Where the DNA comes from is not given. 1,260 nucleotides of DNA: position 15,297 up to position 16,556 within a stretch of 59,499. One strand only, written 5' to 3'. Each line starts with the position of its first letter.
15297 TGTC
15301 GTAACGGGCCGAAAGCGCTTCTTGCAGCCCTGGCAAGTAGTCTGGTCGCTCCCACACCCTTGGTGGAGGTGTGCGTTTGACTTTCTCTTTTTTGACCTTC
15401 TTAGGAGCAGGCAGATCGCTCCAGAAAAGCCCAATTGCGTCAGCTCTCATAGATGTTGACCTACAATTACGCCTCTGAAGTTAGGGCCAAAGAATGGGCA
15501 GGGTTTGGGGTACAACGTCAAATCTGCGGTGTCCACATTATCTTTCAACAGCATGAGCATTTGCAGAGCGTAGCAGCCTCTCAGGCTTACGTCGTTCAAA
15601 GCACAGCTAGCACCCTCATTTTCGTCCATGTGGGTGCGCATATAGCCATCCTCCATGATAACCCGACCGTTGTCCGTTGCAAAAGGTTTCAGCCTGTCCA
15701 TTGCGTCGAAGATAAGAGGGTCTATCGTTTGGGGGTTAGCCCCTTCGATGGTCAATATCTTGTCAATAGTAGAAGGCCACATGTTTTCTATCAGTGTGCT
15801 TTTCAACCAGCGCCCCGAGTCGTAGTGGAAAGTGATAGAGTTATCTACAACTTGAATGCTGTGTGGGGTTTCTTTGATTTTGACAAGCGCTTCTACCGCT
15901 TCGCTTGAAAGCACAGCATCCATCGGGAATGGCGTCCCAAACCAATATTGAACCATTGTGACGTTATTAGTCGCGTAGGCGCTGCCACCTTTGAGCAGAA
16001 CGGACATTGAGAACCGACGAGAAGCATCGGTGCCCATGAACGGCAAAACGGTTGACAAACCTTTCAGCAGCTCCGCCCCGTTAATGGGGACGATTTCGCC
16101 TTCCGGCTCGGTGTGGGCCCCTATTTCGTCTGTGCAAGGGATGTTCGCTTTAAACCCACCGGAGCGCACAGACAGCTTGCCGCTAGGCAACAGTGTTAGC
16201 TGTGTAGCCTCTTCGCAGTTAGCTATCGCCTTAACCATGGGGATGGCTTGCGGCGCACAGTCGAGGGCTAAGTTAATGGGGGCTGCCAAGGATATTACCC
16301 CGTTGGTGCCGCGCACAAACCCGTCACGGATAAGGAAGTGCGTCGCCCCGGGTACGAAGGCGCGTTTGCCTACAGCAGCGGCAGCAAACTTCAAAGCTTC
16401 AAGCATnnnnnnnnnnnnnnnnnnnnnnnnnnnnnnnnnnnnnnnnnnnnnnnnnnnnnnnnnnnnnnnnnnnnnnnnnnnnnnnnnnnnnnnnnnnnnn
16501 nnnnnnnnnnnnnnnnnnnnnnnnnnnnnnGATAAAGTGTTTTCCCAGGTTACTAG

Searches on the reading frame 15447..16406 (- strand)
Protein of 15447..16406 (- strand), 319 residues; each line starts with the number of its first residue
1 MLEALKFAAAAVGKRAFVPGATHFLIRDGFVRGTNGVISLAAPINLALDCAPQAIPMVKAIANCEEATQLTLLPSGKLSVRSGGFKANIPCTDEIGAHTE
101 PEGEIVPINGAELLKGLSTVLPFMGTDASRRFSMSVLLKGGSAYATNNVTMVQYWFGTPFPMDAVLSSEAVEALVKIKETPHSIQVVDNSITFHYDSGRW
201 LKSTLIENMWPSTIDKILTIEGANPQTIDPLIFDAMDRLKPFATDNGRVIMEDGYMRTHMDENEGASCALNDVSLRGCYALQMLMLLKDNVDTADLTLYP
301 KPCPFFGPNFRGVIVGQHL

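Call 12: search_protein_families(library=phrogs, proteins=[window:15447-16406:-], max_evalue=0.001)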
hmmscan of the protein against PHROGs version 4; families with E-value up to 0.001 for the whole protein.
window:15447-16406:- (319 aa): 1 family
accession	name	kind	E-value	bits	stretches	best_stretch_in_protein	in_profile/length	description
phrog_947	-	DNA, RNA and nucleotide metabolism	8.5e-62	210.2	1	1-317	12-363/368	DNA polymerase processivity factor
